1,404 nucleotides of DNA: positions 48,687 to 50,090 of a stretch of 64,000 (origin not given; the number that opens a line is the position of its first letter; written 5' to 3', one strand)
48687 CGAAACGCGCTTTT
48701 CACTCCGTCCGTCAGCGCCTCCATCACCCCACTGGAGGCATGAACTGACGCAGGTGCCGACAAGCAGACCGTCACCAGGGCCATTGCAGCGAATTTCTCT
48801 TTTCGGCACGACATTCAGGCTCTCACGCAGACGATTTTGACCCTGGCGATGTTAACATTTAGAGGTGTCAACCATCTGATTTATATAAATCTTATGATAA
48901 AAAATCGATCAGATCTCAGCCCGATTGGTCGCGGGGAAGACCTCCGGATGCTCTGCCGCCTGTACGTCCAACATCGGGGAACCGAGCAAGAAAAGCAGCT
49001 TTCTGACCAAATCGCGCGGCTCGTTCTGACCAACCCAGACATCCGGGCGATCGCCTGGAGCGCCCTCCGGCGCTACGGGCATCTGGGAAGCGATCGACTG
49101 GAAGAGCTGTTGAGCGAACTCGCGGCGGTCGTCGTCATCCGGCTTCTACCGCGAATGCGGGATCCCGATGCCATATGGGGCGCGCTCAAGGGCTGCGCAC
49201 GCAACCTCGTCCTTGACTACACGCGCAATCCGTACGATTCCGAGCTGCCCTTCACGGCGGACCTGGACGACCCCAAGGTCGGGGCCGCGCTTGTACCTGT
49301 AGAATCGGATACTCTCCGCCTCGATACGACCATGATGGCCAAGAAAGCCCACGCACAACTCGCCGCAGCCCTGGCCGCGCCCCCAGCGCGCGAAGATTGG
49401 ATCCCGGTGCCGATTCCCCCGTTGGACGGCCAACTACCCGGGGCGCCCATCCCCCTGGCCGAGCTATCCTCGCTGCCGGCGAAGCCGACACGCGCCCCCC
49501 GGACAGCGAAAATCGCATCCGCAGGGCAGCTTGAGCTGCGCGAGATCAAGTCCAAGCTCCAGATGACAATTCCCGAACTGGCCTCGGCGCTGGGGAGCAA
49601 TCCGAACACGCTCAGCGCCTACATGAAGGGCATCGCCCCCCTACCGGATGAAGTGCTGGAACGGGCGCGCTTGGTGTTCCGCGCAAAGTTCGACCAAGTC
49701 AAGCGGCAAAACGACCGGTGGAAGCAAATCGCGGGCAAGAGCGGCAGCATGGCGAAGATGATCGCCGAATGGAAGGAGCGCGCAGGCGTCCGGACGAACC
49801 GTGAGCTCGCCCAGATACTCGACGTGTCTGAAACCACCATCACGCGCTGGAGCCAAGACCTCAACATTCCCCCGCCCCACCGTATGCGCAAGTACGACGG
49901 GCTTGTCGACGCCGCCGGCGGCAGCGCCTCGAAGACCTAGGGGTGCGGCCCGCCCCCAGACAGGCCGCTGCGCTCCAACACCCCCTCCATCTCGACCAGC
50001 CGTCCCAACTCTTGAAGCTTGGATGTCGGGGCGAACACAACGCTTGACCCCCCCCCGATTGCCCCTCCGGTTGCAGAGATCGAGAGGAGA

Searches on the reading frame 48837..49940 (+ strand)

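Call 3: search_protein_families(library=pfam, proteins=[window:48837-49940:+], max_evalue=1)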
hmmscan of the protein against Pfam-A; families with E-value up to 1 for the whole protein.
window:48837-49940:+ (367 aa): 23 families
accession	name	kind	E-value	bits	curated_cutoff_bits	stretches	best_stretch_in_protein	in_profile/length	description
PF13560.12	HTH_31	-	4.1e-08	33.8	27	2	233-276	5-49/64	Helix-turn-helix domain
PF01381.28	HTH_3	-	3.8e-06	27.3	23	2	240-275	7-42/55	Helix-turn-helix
PF20432.4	Xre-like-HTH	-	8.9e-06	26.3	25.8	2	234-277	15-58/63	Antitoxin Xre-like helix-turn-helix domain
PF13411.12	MerR_1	-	4.9e-05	23.8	21.6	1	322-354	4-39/69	MerR HTH family regulatory protein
PF12844.13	HTH_19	-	0.00012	22.4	30.2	1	234-271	4-40/64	Helix-turn-helix domain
PF13412.12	HTH_24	-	0.00068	19.6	21.9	0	320-337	19-36/48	Winged helix-turn-helix DNA-binding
PF13384.12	HTH_23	-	0.0017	18.6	24.6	1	319-340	18-39/50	Homeodomain-like domain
PF13443.12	HTH_26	-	0.0027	18.4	22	0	234-275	2-44/63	Cro/C1-type HTH DNA-binding domain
PF12728.13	HTH_17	-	0.003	18.2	27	1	320-341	3-24/51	Helix-turn-helix domain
PF13545.12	HTH_Crp_2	-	0.023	15.1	27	0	239-263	19-43/70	Crp-like helix-turn-helix domain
PF08279.18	HTH_11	-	0.033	14.5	25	1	320-337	17-34/55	HTH domain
PF15943.11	YdaS_toxin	-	0.039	14.2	30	0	322-347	12-38/65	Bacterial toxin YdaS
PF07022.19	Phage_CI_repr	-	0.046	14.5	22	1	311-339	5-33/65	Bacteriophage CI repressor helix-turn-helix domain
PF13518.12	HTH_28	-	0.046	14.3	25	1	316-340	11-34/52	Helix-turn-helix domain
PF12840.13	HTH_20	-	0.05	14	27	0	234-260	10-36/51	Helix-turn-helix domain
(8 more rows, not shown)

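Call 4: search_protein_families(library=padloc, proteins=[window:48837-49940:+], max_evalue=1)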
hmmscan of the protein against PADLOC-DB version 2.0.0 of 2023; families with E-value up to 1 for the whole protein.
window:48837-49940:+ (367 aa): 2 families
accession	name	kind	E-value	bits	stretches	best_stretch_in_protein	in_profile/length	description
PDLC04133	mad1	-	3.5e-06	25.2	1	322-349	9-36/60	mads_1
PDLC03956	RmrA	-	0.0015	15.6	1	300-350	4-54/399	-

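Call 5: search_protein_families(library=ncbifam, proteins=[window:48837-49940:+], max_evalue=1)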
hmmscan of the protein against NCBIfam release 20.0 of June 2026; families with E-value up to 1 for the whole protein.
window:48837-49940:+ (367 aa): 10 families
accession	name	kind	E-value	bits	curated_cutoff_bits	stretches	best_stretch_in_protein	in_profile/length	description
TIGR03830.1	CxxCG_CxxCG_HTH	subfamily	0.00045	20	61.8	1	228-265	64-101/127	type II TA system antitoxin MqsA family protein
NF049845.1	Xre_ParS_antitoxin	subfamily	0.00064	19.8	90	0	306-340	4-37/112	type II RES/Xre toxin-antitoxin system antitoxin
NF040601.1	TerS_not_xtmA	equivalog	0.0034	17.1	120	1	307-339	11-43/233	phage terminase small subunit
TIGR01321.1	TrpR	equivalog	0.038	14.4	67.25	1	320-344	57-81/94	trp operon repressor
NF046037.1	carphisopro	domain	0.039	14.1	38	1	321-348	11-38/54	carph-isopro domain-containing protein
TIGR02937.1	sigma70-ECF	superfamily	0.039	13.6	42.9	1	275-338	120-153/165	sigma-70 family RNA polymerase sigma factor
NF007257.0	PRK09706.1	subfamily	0.048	13.5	101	0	319-349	19-49/135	transcriptional repressor DicA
TIGR02607.1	antidote_HigA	equivalog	0.059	13.2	47.7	0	227-267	5-45/81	HigA family addiction module antitoxin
NF033545.0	transpos_IS630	equivalog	0.07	12.6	100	1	319-343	13-37/299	IS630 family transposase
TIGR00180.1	parB_part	domain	0.13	12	58.45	0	235-276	114-153/186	ParB/RepB/Spo0J family partition protein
